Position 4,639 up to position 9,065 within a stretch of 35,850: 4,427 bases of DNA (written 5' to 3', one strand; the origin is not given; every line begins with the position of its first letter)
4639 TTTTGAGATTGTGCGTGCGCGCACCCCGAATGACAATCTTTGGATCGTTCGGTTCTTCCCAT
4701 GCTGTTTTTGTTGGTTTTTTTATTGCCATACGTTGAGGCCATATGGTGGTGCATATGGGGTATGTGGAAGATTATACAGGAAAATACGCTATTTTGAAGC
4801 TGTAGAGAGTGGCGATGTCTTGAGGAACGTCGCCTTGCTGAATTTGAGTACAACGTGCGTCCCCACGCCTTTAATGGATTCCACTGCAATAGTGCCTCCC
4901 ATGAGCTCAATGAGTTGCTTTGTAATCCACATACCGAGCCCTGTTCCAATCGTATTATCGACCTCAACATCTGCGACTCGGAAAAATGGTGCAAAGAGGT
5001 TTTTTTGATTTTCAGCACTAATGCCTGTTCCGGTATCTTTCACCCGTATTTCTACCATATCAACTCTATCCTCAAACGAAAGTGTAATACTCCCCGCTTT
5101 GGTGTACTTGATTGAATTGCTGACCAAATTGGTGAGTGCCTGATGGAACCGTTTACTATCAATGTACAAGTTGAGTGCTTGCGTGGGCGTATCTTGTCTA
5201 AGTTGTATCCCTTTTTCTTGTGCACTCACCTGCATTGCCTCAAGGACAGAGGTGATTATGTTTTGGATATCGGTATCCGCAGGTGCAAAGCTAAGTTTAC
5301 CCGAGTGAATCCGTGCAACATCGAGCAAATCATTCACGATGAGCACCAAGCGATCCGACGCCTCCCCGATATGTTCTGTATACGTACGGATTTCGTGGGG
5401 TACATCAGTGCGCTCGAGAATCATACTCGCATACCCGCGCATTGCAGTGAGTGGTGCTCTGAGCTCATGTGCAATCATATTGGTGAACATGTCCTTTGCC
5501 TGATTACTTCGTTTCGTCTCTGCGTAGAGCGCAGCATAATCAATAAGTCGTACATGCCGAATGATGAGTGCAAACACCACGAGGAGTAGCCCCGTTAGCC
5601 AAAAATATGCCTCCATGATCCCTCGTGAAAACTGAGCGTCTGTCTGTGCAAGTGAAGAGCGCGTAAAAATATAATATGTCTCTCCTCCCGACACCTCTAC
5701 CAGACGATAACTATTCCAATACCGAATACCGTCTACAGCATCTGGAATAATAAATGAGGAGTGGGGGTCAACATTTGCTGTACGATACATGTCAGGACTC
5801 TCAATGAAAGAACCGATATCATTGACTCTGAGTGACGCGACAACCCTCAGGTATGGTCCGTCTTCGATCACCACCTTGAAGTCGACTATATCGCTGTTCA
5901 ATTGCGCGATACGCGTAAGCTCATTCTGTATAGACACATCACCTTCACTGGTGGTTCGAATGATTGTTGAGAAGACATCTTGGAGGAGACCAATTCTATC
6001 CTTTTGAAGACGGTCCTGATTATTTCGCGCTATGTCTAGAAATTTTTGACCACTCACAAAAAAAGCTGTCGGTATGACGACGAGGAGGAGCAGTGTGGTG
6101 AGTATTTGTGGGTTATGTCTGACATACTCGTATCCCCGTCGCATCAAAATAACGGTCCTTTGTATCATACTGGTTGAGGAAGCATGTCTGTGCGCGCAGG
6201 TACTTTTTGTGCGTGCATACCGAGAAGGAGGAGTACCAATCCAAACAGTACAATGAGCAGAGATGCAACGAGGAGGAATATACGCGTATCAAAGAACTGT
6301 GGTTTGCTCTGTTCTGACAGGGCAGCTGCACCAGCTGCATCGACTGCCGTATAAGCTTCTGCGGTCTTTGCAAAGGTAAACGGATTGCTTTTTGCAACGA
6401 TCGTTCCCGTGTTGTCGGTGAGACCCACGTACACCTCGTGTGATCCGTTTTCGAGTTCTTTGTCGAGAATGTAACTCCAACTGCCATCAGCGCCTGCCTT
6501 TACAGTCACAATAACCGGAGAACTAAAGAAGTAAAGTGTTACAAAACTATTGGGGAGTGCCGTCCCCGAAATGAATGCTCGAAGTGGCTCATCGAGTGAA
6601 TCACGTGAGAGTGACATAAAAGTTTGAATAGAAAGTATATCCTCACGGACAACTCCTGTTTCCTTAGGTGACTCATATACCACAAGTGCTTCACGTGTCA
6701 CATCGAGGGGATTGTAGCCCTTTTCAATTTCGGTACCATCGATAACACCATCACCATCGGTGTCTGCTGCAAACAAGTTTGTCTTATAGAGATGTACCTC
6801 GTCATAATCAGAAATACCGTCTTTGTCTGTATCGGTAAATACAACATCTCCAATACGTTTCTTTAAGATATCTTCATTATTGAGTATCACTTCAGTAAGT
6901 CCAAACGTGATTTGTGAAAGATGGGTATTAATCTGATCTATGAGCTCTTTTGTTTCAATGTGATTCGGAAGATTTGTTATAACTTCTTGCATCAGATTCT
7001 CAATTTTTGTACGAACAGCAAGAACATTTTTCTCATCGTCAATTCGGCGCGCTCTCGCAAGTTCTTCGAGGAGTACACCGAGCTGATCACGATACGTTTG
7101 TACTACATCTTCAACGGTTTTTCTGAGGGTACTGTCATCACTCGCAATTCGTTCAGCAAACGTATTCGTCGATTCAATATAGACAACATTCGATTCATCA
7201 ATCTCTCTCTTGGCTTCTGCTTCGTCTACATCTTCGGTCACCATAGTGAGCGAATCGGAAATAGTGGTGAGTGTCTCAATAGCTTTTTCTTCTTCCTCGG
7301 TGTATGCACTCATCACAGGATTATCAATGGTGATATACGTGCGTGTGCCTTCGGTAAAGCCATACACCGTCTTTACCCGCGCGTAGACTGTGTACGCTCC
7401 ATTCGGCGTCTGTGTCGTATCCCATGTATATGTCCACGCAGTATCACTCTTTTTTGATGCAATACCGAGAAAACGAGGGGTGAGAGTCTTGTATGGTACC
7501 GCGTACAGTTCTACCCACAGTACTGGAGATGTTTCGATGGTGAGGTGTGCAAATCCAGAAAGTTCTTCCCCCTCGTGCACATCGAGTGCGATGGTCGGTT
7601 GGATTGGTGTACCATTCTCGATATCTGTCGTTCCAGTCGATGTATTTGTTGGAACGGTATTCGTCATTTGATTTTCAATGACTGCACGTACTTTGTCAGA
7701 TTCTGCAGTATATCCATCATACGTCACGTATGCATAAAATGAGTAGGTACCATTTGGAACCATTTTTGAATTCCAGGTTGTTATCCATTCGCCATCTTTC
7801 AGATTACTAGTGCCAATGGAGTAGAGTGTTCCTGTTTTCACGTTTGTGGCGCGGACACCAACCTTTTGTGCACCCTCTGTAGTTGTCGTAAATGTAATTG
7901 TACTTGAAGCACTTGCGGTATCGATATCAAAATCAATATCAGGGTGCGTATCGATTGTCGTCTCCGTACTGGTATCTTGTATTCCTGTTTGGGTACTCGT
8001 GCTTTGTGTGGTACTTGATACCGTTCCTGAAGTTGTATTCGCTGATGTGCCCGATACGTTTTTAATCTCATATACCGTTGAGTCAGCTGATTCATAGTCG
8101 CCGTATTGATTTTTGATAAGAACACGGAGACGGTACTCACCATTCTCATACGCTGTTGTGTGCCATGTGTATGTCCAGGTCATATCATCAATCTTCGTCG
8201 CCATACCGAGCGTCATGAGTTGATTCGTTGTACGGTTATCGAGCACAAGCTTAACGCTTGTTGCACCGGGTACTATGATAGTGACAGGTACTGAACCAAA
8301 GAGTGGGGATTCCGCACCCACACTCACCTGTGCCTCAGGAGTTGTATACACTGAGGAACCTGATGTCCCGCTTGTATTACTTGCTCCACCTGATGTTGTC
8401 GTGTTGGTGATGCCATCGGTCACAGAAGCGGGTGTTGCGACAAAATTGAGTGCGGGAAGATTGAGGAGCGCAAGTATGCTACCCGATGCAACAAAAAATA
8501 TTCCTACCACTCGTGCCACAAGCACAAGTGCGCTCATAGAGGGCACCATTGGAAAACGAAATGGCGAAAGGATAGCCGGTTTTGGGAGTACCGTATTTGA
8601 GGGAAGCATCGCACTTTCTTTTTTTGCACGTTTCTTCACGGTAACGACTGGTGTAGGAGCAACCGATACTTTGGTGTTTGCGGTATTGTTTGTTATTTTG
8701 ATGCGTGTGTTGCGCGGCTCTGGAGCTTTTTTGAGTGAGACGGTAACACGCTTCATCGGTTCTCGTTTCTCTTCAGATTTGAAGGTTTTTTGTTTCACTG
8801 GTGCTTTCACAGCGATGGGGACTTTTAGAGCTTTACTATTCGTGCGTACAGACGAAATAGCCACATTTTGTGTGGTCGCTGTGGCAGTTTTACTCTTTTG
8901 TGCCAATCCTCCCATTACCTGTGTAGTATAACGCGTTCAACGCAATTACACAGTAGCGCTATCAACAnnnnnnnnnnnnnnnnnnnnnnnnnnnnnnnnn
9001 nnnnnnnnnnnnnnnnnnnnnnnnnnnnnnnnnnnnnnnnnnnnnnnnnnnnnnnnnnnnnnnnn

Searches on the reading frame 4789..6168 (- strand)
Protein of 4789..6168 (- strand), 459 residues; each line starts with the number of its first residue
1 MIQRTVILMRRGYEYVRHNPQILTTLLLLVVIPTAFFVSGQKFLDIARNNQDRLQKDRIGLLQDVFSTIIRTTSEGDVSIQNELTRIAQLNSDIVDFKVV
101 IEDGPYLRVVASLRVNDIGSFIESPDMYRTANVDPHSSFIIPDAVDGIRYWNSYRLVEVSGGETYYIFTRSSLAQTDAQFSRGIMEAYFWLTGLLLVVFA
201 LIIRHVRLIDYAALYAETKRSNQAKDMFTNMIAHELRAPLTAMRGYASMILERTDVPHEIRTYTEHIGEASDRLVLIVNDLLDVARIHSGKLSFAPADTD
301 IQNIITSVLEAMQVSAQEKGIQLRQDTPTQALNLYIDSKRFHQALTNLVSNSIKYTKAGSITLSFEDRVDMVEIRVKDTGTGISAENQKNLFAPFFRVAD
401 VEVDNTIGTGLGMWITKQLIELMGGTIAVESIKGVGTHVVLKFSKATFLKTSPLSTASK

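Call 5: search_protein_families(library=pfam, proteins=[window:4789-6168:-], max_evalue=0.001)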
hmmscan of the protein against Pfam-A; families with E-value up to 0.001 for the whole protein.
window:4789-6168:- (459 aa): 3 families
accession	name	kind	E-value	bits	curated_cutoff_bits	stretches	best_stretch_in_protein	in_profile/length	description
PF02518.31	HATPase_c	-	9.2e-27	94.1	26.4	1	337-444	2-108/111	Histidine kinase-, DNA gyrase B-, and HSP90-like ATPase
PF00512.31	HisKA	-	2.8e-17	63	26.9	1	225-290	2-66/66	His Kinase A (phospho-acceptor) domain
PF13589.12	HATPase_c_3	-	9.7e-05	22.8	25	1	341-392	3-54/137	Histidine kinase-, DNA gyrase B-, and HSP90-like ATPase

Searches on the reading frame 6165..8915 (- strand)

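Call 5: search_protein_families(library=pfam, proteins=[window:6165-8915:-], max_evalue=0.001)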
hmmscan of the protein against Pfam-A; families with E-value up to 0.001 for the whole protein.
window:6165-8915:- (916 aa): 2 families
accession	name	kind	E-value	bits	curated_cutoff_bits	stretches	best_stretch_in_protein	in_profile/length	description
PF19077.6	Big_13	-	1.6e-11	45.1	27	1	783-847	32-97/102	Bacterial Ig-like domain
PF18884.5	TSP3_bac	-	0.00018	21.7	25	0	695-709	1-15/22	Bacterial TSP3 repeat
